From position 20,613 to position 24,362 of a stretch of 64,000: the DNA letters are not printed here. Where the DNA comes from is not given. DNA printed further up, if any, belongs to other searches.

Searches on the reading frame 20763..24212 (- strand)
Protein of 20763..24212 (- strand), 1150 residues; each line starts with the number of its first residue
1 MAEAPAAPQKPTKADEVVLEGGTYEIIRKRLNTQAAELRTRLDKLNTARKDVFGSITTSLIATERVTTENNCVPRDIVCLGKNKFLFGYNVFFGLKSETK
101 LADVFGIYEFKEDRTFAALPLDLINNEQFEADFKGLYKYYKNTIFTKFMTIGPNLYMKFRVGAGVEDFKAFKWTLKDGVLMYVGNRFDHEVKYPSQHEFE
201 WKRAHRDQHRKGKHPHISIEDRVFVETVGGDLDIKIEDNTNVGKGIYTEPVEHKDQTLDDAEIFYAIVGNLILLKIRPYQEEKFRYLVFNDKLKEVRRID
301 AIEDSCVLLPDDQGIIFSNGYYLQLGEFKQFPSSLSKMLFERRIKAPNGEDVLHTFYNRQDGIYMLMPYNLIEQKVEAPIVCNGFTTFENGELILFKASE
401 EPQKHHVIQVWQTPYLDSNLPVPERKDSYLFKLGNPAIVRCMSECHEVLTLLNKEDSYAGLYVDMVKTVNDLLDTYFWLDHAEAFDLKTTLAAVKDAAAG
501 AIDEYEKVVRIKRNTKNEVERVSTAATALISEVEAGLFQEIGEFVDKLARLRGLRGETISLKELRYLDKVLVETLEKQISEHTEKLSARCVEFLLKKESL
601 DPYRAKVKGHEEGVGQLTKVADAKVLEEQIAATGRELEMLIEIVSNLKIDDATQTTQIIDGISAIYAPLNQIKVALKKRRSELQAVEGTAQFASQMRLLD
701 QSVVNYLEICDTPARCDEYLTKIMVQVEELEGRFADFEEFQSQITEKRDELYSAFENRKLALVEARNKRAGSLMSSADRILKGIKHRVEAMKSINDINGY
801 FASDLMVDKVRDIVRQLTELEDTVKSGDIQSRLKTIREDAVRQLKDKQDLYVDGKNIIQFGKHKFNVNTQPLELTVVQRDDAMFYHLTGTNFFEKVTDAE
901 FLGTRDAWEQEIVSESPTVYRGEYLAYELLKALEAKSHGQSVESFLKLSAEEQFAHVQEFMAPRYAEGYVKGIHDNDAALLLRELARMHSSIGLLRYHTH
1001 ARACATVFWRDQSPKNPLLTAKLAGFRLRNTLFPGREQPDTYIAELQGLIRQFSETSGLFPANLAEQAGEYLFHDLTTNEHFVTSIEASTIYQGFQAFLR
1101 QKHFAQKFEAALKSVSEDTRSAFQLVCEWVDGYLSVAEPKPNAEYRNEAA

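Call 79: predict_structure(alignment_id=A4)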
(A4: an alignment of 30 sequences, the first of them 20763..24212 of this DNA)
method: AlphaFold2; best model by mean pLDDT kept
length: 1150 residues; sequences in the alignment: 30
mean_pLDDT: 71.7   pTM: 0.42
mean pLDDT of the five models: 71.7, 69.1, 67.7, 64.8, 62.6
residues with pLDDT >= 90: 97; 70-90: 618; 50-70: 301; < 50: 134
segments of 3 or more residues with pLDDT < 50: 1-25, 214-222, 471-477, 479-487, 802-804, 821-827, 840-860, 862-874, 910-920, 968-972
pLDDT, mean of each block of 10 residues (from residue 1): 34 35 48 57 57 62 83 86 86 68 89 87 87 87 86 89 84 86 86 84 65 44 47 53 54 56 80 80 81 78 87 86 87 84 78 88 87 77 85 81 85 77 58 56 61 58 61 47 48 50 59 77 83 75 74 81 77 83 78 74 78 70 74 71 67 73 76 74 68 76 77 78 81 75 80 81 68 64 63 53 53 57 49 52 42 37 41 58 63 66 56 42 69 76 84 84 55 64 76 77 91 84 77 63 87 89 88 82 85 92 90 88 91 86 89
secondary structure, 60 per line:
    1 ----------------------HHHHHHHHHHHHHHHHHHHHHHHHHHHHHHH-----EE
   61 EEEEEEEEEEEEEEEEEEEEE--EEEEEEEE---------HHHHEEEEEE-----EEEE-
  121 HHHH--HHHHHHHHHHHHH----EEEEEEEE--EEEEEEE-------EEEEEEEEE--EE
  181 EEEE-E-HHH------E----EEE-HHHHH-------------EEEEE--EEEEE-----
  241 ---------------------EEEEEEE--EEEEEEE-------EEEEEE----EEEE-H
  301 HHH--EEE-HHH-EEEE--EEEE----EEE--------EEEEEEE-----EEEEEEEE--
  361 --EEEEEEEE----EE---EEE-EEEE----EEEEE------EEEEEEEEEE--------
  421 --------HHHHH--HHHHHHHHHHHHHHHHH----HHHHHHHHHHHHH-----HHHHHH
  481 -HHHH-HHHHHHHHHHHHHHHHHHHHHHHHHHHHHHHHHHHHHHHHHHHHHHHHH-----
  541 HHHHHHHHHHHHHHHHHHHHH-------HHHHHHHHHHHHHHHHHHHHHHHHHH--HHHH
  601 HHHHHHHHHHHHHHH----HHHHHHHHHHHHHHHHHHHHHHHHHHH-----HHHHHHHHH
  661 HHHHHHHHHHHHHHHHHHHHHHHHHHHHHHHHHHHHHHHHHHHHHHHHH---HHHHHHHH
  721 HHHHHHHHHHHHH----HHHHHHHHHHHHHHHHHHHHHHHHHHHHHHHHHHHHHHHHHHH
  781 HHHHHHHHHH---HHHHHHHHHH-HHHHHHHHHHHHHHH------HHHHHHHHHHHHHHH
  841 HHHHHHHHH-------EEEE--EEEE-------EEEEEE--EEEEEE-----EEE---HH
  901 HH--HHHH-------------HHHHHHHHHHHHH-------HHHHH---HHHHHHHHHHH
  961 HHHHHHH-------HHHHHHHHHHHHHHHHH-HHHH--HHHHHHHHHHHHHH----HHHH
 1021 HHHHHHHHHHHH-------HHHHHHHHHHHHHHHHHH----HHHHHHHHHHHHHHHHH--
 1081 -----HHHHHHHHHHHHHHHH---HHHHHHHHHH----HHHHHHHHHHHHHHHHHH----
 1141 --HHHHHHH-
elements in order (helices of 4 or more, strands of 3 or more residues): H23-53 E59-81 E84-91 H101-104 E105-110 E116-119 H121-124 H127-139 E144-151 E154-160 E168-176 E179-184 E202-204 H206-210 E224-228 E231-235 E262-268 E271-277 E285-290 E295-298 H300-303 E306-308 E314-317 E320-323 E328-330 E339-345 E351-358 E363-370 E380-382 E384-387 E392-396 E403-412 H429-433 H436-452 H457-469 H475-480 H482-485 H487-535 H541-561 H569-594 H597-615 H620-646 H652-709 H713-733 H738-790 H794-803 H805-819 H826-849 E857-860 E863-866 E874-879 E882-887 E893-895 H899-902 H905-908 H922-934 H942-946 H950-967 H975-991 H993-996 H999-1012 H1017-1032 H1040-1057 H1062-1078 H1086-1101 H1105-1114 H1119-1136 H1143-1149

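Call 83: fold_search(model_id=the predicted structure, library=pdb)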
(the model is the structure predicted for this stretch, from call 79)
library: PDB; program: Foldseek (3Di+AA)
matches with E <= 10: 688; with E <= 0.001: 36
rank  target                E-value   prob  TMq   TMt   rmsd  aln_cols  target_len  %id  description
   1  8glv_DA               9.8e-07  0.99  0.11  0.04  45.6      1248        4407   11  96-nm repeat unit of doublet microtubules from Chlamydomonas reinhardtii flagella (released 2023-05-31)
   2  4h5i_B                5.1e-06  1.00  0.12  0.33  14.6       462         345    7  Crystal Structure of the Guanine Nucleotide Exchange Factor Sec12 (P1 form) (released 2012-11-07)
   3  8f8e_B                6.4e-06  1.00  0.14  0.43  13.8       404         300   10  Crystal structure of the WDR domain of human DCAF1 in complex with OICR-8268 compound (released 2023-03-01)
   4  7sse_A                8.0e-06  1.00  0.14  0.43  13.7       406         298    9  Crystal structure of the WDR domain of human DCAF1 in complex with CYCA-117-70 (released 2021-12-15)
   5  8pu0_A                2.6e-05  1.00  0.13  0.13  15.1       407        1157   11  Cryo-EM structure of human Elp123 in complex with tRNA, desulpho-CoA, 5'-deoxyadenosine and methionine (released 2024-04-17)
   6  9a2d_C                2.8e-05  0.75  0.06  0.06  40.5       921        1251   10  Modeling of the ciliary Intraflagellar transport-A complex (released 2024-05-10)
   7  7sse_B                3.1e-05  1.00  0.14  0.44  14.8       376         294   10  Crystal structure of the WDR domain of human DCAF1 in complex with CYCA-117-70 (released 2021-12-15)
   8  4pxw_A                3.3e-05  1.00  0.13  0.42  14.3       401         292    8  Crystal structure of human DCAF1 WD40 repeats (Q1250L) (released 2014-04-16)
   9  7k58_C                3.3e-05  0.69  0.08  0.03  69.0      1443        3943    9  Structure of outer-arm dyneins bound to microtubule with microtubule binding state 1(MTBS-1) (released 2021-09-29)
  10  8j07_m2               5.5e-05  1.00  0.14  0.26  29.9       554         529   11  96nm repeat of human respiratory doublet microtubule and associated axonemal complexes (released 2023-07-26)
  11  6g5m_D                1.5e-04  0.99  0.11  0.21  16.9       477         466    8  The structure of thiocyanate dehydrogenase from Thioalkalivibrio paradoxus complex with CU(I) ions. (released 2019-04-10)
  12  8hme_E                1.8e-04  0.72  0.08  0.08  42.0      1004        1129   10  head module state 1 of Tetrahymena IFT-A (released 2023-06-14)
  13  9d5n_CH               2.0e-04  1.00  0.13  0.21  14.4       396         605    6  48-nm doublet microtubule from Trichomonas vaginalis strain G3 (released 2025-05-14)
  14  9fqr_I6               3.0e-04  1.00  0.13  0.27  30.0       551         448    8  96-nm repeat of axonemal doublet microtubules from bovine sperm (released 2025-03-26)
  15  8g2z_0U               3.4e-04  1.00  0.12  0.20  15.0       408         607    8  48-nm doublet microtubule from Tetrahymena thermophila strain CU428 (released 2023-06-14)
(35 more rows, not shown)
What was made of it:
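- A beta-propeller would suit substrate recognition (call 83).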
